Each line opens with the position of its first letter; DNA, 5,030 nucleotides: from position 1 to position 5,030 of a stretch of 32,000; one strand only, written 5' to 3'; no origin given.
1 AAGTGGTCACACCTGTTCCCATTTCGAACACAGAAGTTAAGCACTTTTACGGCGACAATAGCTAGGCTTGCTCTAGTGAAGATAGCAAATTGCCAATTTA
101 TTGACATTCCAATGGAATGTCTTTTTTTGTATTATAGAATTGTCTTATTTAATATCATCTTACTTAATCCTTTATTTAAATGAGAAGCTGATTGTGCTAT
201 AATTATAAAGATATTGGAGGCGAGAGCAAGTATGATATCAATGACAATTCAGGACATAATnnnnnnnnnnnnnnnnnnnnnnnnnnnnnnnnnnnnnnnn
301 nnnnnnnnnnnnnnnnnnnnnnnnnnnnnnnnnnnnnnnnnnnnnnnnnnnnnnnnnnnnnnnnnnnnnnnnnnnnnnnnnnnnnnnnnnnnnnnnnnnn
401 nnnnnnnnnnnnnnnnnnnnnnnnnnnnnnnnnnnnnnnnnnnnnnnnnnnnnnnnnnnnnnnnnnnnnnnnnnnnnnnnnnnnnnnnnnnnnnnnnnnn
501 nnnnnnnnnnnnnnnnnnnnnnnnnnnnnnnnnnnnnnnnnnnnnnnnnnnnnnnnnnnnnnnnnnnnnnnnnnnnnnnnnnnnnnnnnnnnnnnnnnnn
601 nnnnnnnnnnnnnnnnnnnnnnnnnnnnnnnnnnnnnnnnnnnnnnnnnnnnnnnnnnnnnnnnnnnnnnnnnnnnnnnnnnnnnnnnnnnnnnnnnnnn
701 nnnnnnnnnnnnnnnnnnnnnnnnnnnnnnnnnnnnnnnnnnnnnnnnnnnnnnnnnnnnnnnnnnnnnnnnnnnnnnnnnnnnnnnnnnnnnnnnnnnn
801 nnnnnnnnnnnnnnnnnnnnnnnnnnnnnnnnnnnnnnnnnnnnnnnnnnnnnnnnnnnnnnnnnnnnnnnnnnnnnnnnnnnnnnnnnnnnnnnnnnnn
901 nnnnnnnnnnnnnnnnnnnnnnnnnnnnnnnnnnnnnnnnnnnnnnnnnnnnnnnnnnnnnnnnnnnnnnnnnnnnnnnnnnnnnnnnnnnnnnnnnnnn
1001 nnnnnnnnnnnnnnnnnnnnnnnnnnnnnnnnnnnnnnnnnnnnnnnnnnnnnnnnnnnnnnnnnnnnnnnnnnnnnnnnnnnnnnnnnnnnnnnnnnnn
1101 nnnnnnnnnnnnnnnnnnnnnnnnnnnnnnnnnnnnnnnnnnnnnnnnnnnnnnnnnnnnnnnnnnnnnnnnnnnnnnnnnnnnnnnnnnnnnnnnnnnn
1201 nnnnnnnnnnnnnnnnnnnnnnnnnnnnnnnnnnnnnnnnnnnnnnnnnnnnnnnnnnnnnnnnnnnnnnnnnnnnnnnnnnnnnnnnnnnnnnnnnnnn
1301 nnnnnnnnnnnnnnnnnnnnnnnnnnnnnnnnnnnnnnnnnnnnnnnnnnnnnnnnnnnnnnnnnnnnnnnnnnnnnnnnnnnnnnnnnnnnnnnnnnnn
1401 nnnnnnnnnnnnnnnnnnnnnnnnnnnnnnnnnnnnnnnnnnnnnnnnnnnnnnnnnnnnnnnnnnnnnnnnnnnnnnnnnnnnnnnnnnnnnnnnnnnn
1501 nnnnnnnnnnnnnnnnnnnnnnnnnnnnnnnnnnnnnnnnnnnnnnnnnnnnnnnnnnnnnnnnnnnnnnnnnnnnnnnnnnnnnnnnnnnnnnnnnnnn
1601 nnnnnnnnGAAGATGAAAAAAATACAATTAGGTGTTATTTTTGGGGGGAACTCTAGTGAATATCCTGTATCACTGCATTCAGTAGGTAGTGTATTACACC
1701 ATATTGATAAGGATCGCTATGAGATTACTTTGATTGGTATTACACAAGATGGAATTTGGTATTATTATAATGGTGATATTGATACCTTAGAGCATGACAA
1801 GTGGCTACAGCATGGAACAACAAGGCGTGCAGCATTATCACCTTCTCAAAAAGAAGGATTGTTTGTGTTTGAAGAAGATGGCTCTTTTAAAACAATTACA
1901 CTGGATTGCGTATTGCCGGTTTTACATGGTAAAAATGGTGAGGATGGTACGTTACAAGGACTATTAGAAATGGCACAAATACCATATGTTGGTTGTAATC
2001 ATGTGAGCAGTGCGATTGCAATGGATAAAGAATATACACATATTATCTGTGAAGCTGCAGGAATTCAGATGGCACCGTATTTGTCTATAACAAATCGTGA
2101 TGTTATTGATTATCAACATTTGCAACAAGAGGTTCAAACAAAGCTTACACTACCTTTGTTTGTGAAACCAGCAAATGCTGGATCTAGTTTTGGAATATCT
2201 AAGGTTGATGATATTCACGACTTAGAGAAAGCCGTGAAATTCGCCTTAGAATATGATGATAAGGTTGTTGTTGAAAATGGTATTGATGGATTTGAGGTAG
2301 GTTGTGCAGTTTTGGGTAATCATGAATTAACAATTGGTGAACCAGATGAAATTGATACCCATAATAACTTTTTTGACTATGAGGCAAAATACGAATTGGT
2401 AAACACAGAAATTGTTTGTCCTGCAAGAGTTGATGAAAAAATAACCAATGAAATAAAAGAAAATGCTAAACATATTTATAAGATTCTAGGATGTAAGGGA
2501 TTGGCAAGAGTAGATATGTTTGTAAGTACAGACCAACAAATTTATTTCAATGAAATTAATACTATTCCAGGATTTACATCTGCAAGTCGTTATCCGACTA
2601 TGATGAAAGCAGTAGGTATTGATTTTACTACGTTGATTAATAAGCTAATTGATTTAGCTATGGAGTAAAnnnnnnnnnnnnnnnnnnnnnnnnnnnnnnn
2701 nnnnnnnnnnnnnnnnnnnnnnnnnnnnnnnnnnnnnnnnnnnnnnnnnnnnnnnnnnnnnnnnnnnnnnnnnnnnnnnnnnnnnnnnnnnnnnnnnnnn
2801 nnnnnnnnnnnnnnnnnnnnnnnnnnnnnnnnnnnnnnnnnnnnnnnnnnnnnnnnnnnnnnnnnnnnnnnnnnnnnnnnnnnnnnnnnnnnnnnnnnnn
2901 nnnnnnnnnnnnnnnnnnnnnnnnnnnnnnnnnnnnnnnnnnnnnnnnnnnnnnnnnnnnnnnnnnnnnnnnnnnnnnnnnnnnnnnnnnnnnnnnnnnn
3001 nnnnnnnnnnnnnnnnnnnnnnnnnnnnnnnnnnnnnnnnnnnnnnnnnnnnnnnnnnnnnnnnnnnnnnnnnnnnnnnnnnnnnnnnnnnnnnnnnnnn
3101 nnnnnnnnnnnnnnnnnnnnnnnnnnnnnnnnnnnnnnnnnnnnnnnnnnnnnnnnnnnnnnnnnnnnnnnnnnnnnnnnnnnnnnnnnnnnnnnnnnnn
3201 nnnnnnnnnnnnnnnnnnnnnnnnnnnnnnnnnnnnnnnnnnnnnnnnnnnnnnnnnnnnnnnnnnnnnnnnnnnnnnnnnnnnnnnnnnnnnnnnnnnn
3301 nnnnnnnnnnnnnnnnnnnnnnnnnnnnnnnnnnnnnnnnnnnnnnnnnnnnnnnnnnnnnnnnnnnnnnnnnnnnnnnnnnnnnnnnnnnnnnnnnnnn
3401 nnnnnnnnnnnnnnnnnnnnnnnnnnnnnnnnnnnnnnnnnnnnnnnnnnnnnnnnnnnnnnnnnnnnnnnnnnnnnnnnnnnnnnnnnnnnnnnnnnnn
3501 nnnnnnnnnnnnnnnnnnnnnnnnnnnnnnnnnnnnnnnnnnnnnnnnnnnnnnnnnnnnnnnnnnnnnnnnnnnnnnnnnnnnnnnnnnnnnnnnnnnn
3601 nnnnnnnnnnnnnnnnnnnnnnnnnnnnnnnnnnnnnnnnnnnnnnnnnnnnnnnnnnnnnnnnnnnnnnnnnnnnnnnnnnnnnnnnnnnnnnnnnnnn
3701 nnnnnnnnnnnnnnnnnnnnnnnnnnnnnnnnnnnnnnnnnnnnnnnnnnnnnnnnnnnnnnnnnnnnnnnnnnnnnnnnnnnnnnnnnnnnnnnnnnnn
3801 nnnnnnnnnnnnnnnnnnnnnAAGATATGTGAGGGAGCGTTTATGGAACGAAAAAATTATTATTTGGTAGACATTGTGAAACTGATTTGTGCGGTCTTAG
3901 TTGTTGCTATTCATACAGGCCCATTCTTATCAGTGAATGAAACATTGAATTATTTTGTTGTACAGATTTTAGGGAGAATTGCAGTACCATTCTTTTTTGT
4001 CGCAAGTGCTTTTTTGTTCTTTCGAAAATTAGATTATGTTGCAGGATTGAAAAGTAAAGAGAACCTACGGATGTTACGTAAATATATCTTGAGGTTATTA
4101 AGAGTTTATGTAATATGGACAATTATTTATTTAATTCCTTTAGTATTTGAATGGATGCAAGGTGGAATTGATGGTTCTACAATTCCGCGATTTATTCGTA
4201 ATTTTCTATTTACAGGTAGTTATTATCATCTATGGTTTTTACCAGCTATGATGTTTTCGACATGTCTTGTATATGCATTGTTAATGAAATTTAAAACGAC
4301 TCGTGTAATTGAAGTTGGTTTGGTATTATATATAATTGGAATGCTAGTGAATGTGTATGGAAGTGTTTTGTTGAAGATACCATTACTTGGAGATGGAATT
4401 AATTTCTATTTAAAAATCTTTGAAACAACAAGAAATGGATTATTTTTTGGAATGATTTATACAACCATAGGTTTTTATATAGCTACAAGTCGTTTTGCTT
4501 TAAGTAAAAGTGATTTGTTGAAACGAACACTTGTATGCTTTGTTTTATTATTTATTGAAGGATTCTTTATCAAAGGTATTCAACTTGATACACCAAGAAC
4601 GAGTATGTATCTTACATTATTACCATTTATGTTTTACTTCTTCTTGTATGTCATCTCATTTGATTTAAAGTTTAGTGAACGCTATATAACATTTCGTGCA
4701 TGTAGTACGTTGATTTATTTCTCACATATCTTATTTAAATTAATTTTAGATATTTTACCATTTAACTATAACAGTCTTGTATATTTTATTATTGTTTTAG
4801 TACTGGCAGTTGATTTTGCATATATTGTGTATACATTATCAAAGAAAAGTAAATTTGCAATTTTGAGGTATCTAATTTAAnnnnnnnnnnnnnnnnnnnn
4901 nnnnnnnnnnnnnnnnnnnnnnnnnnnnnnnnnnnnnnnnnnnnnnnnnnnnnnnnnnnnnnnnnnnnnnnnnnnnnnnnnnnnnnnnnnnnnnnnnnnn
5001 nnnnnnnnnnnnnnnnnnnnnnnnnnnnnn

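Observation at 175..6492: Five-gene coupled operon (murF, ligase, racemase, membrane module, FAD protein) with no vanXY or vanRS, next to an rRNA operon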

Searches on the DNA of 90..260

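Call 72: search_rna_families(source=window, start=90, end=260, threshold=evalue, max_evalue=1)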
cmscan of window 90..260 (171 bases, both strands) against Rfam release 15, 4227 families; matches with E-value up to 1: 0.
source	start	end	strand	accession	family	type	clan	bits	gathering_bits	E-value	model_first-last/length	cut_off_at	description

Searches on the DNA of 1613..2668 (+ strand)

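Call 66: search_rna_families(source=L027, start=2900, end=8700, threshold=gathering)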
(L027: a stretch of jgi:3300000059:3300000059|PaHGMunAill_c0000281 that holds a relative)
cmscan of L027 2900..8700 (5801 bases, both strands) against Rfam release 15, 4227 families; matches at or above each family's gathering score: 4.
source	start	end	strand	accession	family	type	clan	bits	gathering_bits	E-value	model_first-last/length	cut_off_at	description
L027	5430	8329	+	RF02541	LSU_rRNA_bacteria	Gene; rRNA;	CL00112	2856.8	50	0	1-2925/2925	no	Bacterial large subunit ribosomal RNA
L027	3566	5127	+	RF00177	SSU_rRNA_bacteria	Gene; rRNA;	CL00111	1575.9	50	0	1-1533/1533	no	Bacterial small subunit ribosomal RNA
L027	8411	8524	+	RF00001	5S_rRNA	Gene; rRNA;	CL00113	68.9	38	1.8e-13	1-120/120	no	5S ribosomal RNA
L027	3129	3212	-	RF00005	tRNA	Gene; tRNA;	CL00001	52.2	29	2.3e-09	1-71/71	no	tRNA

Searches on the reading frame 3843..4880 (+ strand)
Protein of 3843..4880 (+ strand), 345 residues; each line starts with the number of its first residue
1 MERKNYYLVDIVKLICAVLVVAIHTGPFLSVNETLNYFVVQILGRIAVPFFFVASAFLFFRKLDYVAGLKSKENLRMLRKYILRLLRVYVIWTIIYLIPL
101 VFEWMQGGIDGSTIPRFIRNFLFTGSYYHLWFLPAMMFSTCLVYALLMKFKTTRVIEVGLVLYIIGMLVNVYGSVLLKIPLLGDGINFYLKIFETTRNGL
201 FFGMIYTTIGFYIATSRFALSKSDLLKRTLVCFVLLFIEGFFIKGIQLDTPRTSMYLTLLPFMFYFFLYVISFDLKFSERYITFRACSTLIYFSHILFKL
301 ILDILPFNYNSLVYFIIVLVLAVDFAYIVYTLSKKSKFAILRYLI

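Call 4: search_protein_families(library=pfam, proteins=[window:3843-4880:+])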
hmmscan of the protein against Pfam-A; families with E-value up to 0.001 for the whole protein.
window:3843-4880:+ (345 aa): 1 family
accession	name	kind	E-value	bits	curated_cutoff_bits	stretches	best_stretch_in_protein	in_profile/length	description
PF01757.29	Acyl_transf_3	-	2.6e-25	89.6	31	1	9-330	4-325/326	Acyltransferase domain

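Call 5: search_protein_families(library=ncbifam, proteins=[window:3843-4880:+])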
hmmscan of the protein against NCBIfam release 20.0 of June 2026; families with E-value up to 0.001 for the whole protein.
window:3843-4880:+ (345 aa): 2 families
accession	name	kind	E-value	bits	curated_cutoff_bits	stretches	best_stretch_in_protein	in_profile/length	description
NF033132.1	vanT-CELN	equivalog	7.7e-38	130.4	900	1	9-336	4-328/697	membrane-bound serine racemase VanT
NF000033.1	vanT-L-mem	exception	2.7e-24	86.2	675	1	8-299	7-289/329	serine racemase VanT-L membrane subunit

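Call 45: search_solved_structures(query=window:3843-4880:+, max_evalue=0.01)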
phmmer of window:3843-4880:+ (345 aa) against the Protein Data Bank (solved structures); distinct sequences matched with E-value up to 0.01: 0.
